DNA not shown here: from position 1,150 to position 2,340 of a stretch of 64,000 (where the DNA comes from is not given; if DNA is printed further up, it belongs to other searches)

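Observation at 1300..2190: WYL-domain regulator embedded inside the channel operon, plus a second divergent XRE regulator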

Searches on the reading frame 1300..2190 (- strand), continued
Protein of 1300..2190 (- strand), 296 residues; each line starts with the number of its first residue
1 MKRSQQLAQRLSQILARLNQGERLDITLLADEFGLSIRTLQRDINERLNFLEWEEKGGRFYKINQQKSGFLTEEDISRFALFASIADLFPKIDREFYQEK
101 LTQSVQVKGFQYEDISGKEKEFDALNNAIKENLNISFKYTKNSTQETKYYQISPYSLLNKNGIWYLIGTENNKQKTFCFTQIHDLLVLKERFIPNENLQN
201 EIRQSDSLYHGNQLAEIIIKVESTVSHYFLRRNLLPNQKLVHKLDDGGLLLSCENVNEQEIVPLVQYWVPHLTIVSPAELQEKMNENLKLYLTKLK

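Call 41: search_solved_structures(query=A1, max_evalue=1, show_alignments=1)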
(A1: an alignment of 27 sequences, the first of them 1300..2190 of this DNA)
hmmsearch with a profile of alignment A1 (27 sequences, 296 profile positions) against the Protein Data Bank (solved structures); distinct sequences matched with E-value up to 1: 11.
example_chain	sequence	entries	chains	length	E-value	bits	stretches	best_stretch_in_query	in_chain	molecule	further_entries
6sj9_A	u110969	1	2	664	1.3e-08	38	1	115-198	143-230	Proteasome accessory factor B/C (PafBC)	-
7p5x_AY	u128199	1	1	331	3.6e-05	26.6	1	117-180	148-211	Transcriptional regulator-like protein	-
9fnd_X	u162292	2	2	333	3.7e-05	26.6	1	117-180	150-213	Transcriptional regulator-like protein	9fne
7u02_B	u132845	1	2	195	0.00069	22.4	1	123-290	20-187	WYL domain-containing protein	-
7tzv_A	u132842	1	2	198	0.00071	22.4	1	123-290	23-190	WYL domain-containing protein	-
9cu3_B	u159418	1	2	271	0.0018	21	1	123-290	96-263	WYL domain-containing protein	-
9pfq_Q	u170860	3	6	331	0.0026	20.5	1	123-290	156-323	WYL domain-containing protein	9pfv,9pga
8tp8_A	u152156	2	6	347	0.0029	20.4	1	123-290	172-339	DeoR-family transcriptional regulator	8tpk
9ti5_C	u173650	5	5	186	0.38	13.4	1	17-49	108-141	Ribosome-recycling factor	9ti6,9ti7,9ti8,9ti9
6vud_A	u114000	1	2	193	0.64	12.7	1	27-53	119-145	Ribosome-recycling factor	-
2l0k_A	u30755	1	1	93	0.95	12.1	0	10-49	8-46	Stage III sporulation protein D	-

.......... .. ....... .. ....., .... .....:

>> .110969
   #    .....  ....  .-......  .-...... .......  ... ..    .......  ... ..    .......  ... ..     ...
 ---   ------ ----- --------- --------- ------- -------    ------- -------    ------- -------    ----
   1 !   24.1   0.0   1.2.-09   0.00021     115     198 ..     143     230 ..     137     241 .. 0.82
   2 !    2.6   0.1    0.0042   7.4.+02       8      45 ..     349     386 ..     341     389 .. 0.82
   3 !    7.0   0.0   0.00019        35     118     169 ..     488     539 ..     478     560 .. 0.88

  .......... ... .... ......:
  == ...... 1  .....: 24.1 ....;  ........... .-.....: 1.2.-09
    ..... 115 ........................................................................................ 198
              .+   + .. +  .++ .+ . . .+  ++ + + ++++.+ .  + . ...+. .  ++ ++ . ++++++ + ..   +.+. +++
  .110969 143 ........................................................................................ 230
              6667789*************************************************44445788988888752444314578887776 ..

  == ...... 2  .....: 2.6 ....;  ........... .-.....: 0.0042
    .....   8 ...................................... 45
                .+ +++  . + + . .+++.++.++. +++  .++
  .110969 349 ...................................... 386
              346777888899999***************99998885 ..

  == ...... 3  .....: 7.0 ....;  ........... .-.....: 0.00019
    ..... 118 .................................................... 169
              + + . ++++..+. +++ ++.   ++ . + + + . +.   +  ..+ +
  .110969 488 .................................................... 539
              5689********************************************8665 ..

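Call 50: search_protein_families(library=ncbifam, proteins=[L026:13905-14561:+, L003:10896-11222:+, L026:13535-13804:+, L003:11253-11639:+, L003:12795-14444:+, L026:12067-13560:+, L042:9502-9798:+, L026:8674-9321:+], max_evalue=0.01)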
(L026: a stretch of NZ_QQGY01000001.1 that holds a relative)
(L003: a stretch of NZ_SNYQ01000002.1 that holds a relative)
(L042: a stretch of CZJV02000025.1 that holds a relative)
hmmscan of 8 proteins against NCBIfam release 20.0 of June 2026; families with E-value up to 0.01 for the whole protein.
L026:13905-14561:+ (218 aa): 0 families

L003:10896-11222:+ (108 aa): 0 families

L026:13535-13804:+ (89 aa): 4 families
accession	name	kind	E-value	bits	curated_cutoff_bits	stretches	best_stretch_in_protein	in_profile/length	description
NF003507.0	PRK05170.2-5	equivalog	7e-05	22.8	170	1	13-56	24-67/146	YcgN family cysteine cluster protein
NF003504.0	PRK05170.2-2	equivalog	0.0023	17.9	150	1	13-59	20-65/104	YcgN family cysteine cluster protein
NF003500.0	PRK05170.1-4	equivalog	0.0024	17.9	203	1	13-56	22-65/147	YcgN family cysteine cluster protein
NF003501.0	PRK05170.1-5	equivalog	0.0037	16.9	167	1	13-56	25-68/160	YcgN family cysteine cluster protein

L003:11253-11639:+ (128 aa): 0 families

L003:12795-14444:+ (549 aa): 0 families

L026:12067-13560:+ (497 aa): 0 families

L042:9502-9798:+ (98 aa): 0 families

L026:8674-9321:+ (215 aa): 3 families
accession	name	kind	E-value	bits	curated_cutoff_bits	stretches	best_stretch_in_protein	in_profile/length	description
NF008177.0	PRK10925.1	equivalog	4.9e-117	389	363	1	1-207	1-205/206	superoxide dismutase [Mn]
NF007832.0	PRK10543.1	equivalog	1.7e-53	181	348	1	1-204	1-191/193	superoxide dismutase [Fe]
NF041312.1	Superox_dis_Halo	equivalog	4.4e-42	144.3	300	1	5-210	2-194/196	superoxide dismutase [Mn]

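Call 51: search_solved_structures(query=L026:13905-14561:+, max_evalue=1)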
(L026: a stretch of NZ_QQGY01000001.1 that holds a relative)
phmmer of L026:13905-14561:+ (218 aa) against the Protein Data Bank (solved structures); distinct sequences matched with E-value up to 1: 3.
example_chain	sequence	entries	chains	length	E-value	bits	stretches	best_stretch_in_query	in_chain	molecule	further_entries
6xr1_A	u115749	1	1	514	0.0051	19.9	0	37-68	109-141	dTor_9x57R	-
9dze_K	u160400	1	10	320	0.67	12.9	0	35-67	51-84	pD5-14 B component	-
6xr2_A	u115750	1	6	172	0.85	12.6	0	36-68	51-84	dTor_3x57R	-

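Call 52: predict_structure(alignment_id=A1)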
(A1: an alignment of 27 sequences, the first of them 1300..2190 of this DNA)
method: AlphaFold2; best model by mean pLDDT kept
length: 296 residues; sequences in the alignment: 27
mean_pLDDT: 81.5   pTM: 0.49
mean pLDDT of the five models: 81.5, 80.4, 79.9, 77.4, 76.9
residues with pLDDT >= 90: 101; 70-90: 147; 50-70: 37; < 50: 11
segments of 3 or more residues with pLDDT < 50: 104-113
pLDDT, mean of each block of 10 residues (from residue 1): 80 91 93 91 87 88 79 77 73 61 46 65 93 94 81 86 79 85 92 87 74 84 84 81 92 85 75 89 81 66
secondary structure, 60 per line:
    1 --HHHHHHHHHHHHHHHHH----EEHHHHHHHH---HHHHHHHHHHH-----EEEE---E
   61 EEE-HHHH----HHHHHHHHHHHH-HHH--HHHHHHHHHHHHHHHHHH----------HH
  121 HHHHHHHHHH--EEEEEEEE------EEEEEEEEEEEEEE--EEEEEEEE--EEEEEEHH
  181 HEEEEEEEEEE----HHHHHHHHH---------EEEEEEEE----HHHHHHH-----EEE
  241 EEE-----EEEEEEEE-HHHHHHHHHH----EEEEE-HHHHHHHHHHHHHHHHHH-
elements in order: H3-19 H26-33 H37-47 E53-56 E60-63 H65-68 H73-84 H91-108 H119-130 E133-140 E147-160 E163-170 E173-178 E182-191 H196-204 E214-221 H226-232 E238-243 E249-256 H258-267 E272-276 H278-295

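Call 55: fold_search(model_id=the predicted structure, library=pdb)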
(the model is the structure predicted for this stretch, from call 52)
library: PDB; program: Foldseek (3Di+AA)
matches with E <= 10: 1147; with E <= 0.001: 32
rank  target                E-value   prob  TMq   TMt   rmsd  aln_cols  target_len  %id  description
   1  8tp8_B                6.7e-12  1.00  0.45  0.42  16.8       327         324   19  Structure of the C. crescentus WYL-activator, DriD, bound to ssDNA and cognate DNA (released 2023-11-29)
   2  8tp8_D                3.2e-11  1.00  0.45  0.42  18.0       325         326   20  Structure of the C. crescentus WYL-activator, DriD, bound to ssDNA and cognate DNA (released 2023-11-29)
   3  8tpk_B                3.9e-11  1.00  0.47  0.43  16.9       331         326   18  P6522 crystal form of C. crescentus DriD-ssDNA-DNA complex (released 2023-11-29)
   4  9pfv_Q                4.9e-11  1.00  0.44  0.40  17.1       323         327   20  The cryo-EM structure of C. crescentus DriD-ssDNA-RNAP-Sigma73-CCNA_03891/CCNA_01149 promoter transcription activation (released 2026-02-25)
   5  8tp8_A                1.3e-10  1.00  0.46  0.42  18.1       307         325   18  Structure of the C. crescentus WYL-activator, DriD, bound to ssDNA and cognate DNA (released 2023-11-29)
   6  8tpk_A                2.4e-10  1.00  0.45  0.42  18.3       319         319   19  P6522 crystal form of C. crescentus DriD-ssDNA-DNA complex (released 2023-11-29)
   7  9cu3_B                2.6e-10  1.00  0.38  0.53   6.1       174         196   21  Allosteric mechanism of DriD transcription activator (released 2025-04-23)
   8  9pfq_Q                3.1e-10  1.00  0.44  0.40  16.9       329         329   19  The cryo-EM structure of C. crescentus DriD-ssDNA-RNAP-Sigma73-bapE promoter transcription activation complex (released 2026-02-25)
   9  9fnd_Y                4.3e-10  1.00  0.40  0.38  18.8       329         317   12  Transcriptional activator PafBC bound to mycobacterial RNA polymerase (released 2025-02-12)
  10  9cu3_A                9.2e-10  1.00  0.45  0.62   4.2       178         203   22  Allosteric mechanism of DriD transcription activator (released 2025-04-23)
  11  7tzv_A                1.3e-09  1.00  0.35  0.49   7.2       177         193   19  Structure of DriD C-domain bound to 9mer ssDNA (released 2022-06-01)
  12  9fnd_X                1.3e-09  1.00  0.35  0.32  21.2       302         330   14  Transcriptional activator PafBC bound to mycobacterial RNA polymerase (released 2025-02-12)
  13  7tzv_M                7.6e-09  1.00  0.42  0.61   4.9       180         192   21  Structure of DriD C-domain bound to 9mer ssDNA (released 2022-06-01)
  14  6sj9_A                1.5e-08  1.00  0.29  0.17  14.6       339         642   17  Proteasome accessory factor B/C (PafBC) of Arthrobacter aurescens (released 2019-10-16)
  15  6sj9_B                1.5e-07  1.00  0.30  0.17  15.9       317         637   16  Proteasome accessory factor B/C (PafBC) of Arthrobacter aurescens (released 2019-10-16)
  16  7qfz_A                1.6e-06  1.00  0.37  0.38  11.8       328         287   15  BrxR, a WYL-domain containing transcriptional regulator (released 2022-05-18)
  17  7qfz_G                2.3e-06  1.00  0.37  0.38  11.8       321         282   15  BrxR, a WYL-domain containing transcriptional regulator (released 2022-05-18)
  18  7qfz_B                2.3e-06  1.00  0.37  0.38  11.8       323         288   14  BrxR, a WYL-domain containing transcriptional regulator (released 2022-05-18)
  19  7qfz_D                2.7e-06  1.00  0.37  0.38  11.7       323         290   14  BrxR, a WYL-domain containing transcriptional regulator (released 2022-05-18)
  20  7qfz_E                4.9e-06  1.00  0.36  0.37  11.9       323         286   14  BrxR, a WYL-domain containing transcriptional regulator (released 2022-05-18)
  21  7qfz_C                6.5e-06  1.00  0.37  0.38  11.8       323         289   14  BrxR, a WYL-domain containing transcriptional regulator (released 2022-05-18)
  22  7qfz_H                7.2e-06  1.00  0.37  0.41  11.7       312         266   14  BrxR, a WYL-domain containing transcriptional regulator (released 2022-05-18)
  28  7t8k_B                7.0e-05  1.00  0.30  0.31  12.4       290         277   14  BrxR from Acinetobacter BREX type I phage restriction system bound to DNA (released 2022-05-18)
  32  7t8k_A                4.9e-04  1.00  0.31  0.32  12.9       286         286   13  BrxR from Acinetobacter BREX type I phage restriction system bound to DNA (released 2022-05-18)
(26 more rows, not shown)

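Call 62: search_solved_structures(query=A1, max_evalue=0.01, show_alignments=5)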
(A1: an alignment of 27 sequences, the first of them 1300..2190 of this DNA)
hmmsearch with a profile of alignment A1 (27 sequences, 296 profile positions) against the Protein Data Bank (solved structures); distinct sequences matched with E-value up to 0.01: 8.
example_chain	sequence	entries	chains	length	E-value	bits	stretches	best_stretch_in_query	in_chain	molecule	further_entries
6sj9_A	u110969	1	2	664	1.3e-08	38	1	115-198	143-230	Proteasome accessory factor B/C (PafBC)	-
7p5x_AY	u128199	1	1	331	3.6e-05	26.6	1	117-180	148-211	Transcriptional regulator-like protein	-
9fnd_X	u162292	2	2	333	3.7e-05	26.6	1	117-180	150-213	Transcriptional regulator-like protein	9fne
7u02_B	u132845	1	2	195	0.00069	22.4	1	123-290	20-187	WYL domain-containing protein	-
7tzv_A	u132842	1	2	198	0.00071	22.4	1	123-290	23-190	WYL domain-containing protein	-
9cu3_B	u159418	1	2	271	0.0018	21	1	123-290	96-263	WYL domain-containing protein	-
9pfq_Q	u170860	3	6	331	0.0026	20.5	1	123-290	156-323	WYL domain-containing protein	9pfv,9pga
8tp8_A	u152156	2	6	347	0.0029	20.4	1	123-290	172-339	DeoR-family transcriptional regulator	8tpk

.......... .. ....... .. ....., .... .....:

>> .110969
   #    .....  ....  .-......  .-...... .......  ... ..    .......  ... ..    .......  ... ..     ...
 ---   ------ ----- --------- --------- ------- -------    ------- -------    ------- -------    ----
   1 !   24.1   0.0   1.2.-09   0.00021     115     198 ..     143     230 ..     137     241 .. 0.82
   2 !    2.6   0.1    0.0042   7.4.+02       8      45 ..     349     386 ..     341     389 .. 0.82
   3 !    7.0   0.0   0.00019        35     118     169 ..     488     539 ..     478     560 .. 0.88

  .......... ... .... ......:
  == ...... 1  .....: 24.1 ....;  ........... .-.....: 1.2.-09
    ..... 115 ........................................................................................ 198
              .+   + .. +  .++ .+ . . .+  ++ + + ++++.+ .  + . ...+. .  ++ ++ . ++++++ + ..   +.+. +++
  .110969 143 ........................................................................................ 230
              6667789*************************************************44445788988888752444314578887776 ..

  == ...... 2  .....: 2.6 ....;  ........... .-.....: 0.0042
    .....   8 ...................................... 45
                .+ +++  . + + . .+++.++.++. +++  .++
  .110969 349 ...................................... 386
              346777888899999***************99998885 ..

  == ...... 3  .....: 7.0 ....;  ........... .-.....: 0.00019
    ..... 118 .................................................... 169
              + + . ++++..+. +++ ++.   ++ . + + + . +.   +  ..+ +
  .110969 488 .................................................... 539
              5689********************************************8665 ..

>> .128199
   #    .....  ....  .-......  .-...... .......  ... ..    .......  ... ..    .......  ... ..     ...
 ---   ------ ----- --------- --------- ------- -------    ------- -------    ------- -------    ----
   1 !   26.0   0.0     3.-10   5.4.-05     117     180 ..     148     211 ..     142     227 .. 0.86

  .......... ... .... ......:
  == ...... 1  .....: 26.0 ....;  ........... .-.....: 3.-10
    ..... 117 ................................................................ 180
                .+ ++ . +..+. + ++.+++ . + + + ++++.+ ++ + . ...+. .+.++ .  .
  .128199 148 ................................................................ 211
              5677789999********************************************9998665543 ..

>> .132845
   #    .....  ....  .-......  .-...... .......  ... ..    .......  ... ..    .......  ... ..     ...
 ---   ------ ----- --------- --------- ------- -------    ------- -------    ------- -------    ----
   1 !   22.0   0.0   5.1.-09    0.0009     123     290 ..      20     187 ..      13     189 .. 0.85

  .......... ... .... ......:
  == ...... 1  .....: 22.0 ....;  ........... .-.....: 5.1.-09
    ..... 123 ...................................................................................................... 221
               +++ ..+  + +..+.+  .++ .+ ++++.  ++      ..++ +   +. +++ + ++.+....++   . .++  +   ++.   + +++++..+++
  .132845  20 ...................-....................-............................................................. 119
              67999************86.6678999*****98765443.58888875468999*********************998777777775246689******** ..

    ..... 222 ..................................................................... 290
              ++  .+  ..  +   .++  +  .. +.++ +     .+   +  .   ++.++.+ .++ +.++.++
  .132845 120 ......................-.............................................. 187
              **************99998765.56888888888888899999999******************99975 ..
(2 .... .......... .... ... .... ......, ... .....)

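Call 66: find_homologous_proteins(query=L026:13905-14561:+)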
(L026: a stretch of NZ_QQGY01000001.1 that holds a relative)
Query L026:13905-14561:+ (218 aa): 1305 proteins with E <= 0.001 among 1670 candidates; the best 120 are listed.
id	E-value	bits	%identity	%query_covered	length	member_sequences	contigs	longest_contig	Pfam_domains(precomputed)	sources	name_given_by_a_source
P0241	3.1e-141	486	97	100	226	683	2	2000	-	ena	-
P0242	4.7e-134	463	92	100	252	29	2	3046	-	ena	-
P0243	6.4e-128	443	87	100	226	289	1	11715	-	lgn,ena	-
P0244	2.9e-126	438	86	100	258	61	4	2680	-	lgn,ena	-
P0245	3.8e-125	434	85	100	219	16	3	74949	-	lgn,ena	-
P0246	3.1e-122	424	98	87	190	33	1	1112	-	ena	-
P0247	8.7e-114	397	78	100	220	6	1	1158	-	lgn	-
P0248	3.1e-101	356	87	80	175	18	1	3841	-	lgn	-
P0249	1.4e-89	318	64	100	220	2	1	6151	-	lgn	-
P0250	9.0e-89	315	65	100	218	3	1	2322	-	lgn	-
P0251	8.3e-78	279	58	95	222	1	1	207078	-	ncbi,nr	ncbi:hypothetical protein A1D22_00650 [Pasteurellaceae bacterium LFhippo2]|nr:hypothetical protein [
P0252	6.7e-76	273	55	97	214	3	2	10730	-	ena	-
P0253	1.1e-75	272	52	100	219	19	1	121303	-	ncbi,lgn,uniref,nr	ncbi:hypothetical protein HYE59_08110 [Aggregatibacter actinomycetemcomitans]|uniref:HEPN domain-con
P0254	1.8e-74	268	53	97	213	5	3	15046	-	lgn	-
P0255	4.6e-74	267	54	98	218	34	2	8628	-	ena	-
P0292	7.7e-69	250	50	96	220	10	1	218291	PF18735.7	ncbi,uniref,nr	ncbi:HEPN domain-containing protein [Acinetobacter sp. YH16051]|uniref:HEPN domain-containing protei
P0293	8.0e-69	250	49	97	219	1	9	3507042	-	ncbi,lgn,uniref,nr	ncbi:HEPN domain-containing protein [Acinetobacter junii]|uniref:HEPN domain-containing protein n=1 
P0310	6.5e-68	247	51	94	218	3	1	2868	PF18735.7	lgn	-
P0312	1.5e-67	246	49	99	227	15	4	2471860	-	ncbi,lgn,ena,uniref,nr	ncbi:HEPN domain-containing protein [Neisseria sp. 23W00296]|uniref:HEPN domain-containing protein n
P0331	4.4e-65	238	48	97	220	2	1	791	PF18735.7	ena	-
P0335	1.1e-64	236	46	97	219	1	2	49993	PF18735.7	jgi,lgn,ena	-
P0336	1.2e-64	236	46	97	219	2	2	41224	PF18735.7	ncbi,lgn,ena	-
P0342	2.2e-64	235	47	94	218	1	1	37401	PF18735.7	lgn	-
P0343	2.5e-64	235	46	97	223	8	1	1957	PF18735.7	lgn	-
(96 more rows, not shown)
